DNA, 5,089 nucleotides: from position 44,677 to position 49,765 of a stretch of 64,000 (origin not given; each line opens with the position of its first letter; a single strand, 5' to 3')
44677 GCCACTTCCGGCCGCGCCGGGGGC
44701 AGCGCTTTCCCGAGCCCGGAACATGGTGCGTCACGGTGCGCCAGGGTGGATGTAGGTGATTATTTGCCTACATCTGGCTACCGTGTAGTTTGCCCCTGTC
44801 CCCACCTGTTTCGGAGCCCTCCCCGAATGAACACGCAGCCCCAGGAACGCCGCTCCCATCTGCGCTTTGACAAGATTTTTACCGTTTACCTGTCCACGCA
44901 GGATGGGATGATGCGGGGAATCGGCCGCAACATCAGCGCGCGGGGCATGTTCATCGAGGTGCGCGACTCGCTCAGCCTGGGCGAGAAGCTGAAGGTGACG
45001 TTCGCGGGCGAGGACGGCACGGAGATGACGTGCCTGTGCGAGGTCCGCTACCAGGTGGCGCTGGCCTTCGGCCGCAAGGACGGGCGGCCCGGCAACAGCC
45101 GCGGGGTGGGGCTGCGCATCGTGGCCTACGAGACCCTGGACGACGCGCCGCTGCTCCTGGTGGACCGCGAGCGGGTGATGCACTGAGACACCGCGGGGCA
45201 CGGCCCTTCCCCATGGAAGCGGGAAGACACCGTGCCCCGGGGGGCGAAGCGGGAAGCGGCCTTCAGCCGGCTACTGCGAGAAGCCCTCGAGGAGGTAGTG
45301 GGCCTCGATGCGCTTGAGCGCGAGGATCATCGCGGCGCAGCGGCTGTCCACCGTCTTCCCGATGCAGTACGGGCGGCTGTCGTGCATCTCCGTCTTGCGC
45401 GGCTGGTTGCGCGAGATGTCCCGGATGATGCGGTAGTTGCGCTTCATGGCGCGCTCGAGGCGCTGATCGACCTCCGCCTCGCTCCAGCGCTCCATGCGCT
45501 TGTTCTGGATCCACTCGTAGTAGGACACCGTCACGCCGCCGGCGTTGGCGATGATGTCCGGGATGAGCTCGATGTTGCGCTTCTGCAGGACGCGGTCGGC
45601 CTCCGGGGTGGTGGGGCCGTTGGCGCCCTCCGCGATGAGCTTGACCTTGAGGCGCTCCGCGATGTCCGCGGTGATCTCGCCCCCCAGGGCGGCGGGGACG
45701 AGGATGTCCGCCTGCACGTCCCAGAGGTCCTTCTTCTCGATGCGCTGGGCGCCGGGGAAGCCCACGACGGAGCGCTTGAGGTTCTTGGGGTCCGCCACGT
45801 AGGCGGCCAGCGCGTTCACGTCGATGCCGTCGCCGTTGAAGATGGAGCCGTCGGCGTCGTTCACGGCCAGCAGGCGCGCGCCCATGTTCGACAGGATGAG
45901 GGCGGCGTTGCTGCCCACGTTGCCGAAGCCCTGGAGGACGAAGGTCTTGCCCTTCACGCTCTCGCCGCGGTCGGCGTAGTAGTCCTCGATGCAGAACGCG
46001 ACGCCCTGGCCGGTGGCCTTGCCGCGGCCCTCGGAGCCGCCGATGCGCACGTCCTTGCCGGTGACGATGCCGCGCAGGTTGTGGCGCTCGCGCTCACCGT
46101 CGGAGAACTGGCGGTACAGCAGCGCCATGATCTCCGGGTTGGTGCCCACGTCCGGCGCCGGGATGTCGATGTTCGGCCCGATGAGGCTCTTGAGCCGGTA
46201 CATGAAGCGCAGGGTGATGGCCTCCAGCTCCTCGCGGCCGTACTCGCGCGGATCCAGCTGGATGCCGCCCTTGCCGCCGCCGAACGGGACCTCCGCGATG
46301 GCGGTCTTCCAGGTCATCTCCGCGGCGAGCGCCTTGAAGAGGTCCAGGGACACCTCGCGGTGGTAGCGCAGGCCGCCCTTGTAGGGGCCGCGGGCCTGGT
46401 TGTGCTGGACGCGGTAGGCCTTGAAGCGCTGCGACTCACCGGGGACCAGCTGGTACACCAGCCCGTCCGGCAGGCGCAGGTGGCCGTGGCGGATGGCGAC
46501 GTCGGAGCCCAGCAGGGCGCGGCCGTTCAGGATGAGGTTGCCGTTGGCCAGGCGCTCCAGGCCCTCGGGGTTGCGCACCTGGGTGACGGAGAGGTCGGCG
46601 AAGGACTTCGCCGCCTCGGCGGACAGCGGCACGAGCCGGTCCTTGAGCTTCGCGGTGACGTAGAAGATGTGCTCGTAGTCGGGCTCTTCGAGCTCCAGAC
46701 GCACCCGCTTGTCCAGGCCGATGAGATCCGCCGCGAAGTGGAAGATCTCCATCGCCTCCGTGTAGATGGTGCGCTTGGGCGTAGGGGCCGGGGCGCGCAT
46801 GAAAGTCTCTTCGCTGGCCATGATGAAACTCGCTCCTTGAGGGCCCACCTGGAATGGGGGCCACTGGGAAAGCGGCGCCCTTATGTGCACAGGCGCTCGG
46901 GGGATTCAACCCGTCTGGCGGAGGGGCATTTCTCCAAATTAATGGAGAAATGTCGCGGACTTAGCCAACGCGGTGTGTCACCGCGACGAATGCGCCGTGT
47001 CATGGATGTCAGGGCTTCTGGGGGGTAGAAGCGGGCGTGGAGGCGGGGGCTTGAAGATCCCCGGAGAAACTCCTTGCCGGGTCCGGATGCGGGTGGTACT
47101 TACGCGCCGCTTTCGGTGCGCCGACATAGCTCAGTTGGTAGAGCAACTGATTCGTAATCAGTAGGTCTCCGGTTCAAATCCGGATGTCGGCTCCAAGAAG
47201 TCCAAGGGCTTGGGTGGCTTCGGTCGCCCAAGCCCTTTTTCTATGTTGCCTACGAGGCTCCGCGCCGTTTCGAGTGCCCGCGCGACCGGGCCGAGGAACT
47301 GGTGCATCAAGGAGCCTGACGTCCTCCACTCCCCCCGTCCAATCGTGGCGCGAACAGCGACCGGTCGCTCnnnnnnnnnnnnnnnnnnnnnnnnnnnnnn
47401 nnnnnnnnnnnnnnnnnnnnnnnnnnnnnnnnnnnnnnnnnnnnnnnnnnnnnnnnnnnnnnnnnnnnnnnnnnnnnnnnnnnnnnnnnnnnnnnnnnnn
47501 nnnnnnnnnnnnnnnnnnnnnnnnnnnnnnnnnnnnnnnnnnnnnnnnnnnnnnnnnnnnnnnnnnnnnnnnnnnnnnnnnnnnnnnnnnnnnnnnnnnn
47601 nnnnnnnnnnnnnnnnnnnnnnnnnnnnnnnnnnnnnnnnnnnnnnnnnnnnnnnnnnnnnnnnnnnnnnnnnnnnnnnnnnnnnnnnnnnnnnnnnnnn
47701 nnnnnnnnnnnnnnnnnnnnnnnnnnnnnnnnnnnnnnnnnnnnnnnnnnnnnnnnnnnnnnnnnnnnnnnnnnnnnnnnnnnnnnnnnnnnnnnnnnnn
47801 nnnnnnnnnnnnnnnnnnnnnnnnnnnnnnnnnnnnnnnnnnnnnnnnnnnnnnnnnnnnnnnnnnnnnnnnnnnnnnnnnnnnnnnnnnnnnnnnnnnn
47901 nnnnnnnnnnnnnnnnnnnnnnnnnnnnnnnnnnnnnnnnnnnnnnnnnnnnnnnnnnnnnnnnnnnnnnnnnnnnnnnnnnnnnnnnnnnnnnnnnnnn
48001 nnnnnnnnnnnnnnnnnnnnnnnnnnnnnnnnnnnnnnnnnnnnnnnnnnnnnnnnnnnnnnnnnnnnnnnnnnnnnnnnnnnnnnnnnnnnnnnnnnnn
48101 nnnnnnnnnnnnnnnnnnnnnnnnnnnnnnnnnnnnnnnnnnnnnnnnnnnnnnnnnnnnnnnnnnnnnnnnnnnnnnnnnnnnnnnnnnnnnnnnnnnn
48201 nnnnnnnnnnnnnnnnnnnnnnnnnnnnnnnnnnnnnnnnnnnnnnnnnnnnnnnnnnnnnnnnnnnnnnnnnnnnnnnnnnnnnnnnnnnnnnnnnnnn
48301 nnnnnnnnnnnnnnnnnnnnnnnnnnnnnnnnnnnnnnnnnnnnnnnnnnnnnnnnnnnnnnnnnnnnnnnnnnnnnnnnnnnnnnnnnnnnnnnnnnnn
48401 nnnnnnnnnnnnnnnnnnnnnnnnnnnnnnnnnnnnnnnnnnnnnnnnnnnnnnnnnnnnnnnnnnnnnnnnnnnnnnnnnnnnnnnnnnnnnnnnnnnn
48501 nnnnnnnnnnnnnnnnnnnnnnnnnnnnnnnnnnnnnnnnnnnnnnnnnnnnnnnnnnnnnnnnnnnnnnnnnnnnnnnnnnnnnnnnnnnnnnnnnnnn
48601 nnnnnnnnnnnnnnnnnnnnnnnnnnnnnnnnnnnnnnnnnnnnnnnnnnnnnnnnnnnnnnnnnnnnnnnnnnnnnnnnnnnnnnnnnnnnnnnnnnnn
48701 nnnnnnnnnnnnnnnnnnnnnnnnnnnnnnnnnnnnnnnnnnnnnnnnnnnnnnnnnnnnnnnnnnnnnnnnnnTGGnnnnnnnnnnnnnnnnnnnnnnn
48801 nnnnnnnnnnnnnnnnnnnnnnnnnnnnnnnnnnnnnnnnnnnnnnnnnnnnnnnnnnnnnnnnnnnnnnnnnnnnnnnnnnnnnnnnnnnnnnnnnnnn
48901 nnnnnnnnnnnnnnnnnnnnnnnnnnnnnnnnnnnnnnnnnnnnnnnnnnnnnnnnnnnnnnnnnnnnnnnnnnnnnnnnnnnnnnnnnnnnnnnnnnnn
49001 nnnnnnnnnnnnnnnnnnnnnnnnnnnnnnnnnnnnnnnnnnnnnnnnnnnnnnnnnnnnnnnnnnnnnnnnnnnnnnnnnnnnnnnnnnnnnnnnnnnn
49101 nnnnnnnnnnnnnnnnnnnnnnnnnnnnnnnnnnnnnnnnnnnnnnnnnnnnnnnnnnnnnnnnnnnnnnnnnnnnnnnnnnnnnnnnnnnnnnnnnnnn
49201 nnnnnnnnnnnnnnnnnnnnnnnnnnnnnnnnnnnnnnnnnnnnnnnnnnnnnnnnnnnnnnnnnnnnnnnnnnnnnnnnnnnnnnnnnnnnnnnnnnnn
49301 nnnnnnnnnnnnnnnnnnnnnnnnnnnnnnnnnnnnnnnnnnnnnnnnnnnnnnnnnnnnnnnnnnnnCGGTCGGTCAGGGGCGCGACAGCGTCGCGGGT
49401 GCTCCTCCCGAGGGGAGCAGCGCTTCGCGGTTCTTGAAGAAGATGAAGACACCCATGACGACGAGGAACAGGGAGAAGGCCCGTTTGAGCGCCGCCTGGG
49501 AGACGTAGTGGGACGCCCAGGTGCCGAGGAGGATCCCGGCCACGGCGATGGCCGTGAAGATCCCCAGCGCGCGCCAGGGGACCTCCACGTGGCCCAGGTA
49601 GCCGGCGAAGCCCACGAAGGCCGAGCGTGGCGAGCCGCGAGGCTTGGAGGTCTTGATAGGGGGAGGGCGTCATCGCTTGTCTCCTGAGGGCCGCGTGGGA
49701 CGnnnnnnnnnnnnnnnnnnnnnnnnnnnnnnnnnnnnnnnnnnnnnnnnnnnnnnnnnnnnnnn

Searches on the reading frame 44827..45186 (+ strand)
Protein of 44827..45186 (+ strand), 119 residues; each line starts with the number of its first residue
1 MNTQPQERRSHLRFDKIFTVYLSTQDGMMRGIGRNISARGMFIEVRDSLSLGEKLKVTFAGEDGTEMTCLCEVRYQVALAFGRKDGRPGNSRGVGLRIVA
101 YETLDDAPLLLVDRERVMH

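Call 73: find_encoding_contigs(protein=window:44827-45186:+, flank=10000, max_places=10)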
Protein window:44827-45186:+ (119 aa): 7 contigs read that carry it; 6 places shown.
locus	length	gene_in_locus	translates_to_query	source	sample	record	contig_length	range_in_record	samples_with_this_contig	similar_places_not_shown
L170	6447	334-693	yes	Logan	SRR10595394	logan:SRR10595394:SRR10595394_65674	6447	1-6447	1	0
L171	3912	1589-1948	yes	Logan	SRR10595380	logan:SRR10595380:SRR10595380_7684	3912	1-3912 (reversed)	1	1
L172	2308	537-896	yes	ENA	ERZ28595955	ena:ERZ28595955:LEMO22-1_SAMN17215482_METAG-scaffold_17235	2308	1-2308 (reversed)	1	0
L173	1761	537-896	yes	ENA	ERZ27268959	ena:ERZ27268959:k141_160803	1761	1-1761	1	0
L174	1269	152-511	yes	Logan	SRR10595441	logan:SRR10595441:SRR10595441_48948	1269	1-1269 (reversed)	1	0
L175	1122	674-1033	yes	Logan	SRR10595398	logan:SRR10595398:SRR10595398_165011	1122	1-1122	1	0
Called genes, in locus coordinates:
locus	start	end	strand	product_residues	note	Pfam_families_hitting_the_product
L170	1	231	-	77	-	?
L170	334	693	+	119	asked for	PF07238:PilZ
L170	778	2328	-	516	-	PF02812:ELFV_dehydrog_N, PF00208:ELFV_dehydrog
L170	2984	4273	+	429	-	PF14412:AHH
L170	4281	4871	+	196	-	PF07791:Imm11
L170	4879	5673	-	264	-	PF01925:TauE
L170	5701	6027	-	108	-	PF00581:Rhodanese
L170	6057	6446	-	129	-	?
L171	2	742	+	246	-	?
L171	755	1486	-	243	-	PF19542:DUF6066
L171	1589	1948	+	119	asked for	PF07238:PilZ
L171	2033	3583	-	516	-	PF02812:ELFV_dehydrog_N, PF00208:ELFV_dehydrog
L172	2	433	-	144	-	?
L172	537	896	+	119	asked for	PF07238:PilZ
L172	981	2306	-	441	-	?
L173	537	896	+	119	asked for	PF07238:PilZ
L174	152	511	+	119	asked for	PF07238:PilZ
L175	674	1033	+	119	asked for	PF07238:PilZ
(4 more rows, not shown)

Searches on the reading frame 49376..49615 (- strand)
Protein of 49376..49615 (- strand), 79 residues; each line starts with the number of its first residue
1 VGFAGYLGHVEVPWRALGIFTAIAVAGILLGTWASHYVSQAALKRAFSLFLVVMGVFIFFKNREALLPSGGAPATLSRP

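Call 3: search_protein_families(library=pfam, proteins=[window:49376-49615:-])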
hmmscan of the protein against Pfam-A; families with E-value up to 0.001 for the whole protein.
window:49376-49615:- (79 aa): 1 family
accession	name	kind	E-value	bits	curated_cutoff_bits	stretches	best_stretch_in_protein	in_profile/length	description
PF01925.25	TauE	-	7.5e-10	39.3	32.6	1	3-64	52-113/237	Sulfite exporter TauE/SafE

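Call 6: search_protein_families(library=ncbifam, proteins=[window:49376-49615:-])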
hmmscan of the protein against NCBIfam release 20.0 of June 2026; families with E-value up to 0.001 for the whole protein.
window:49376-49615:- (79 aa): 0 families
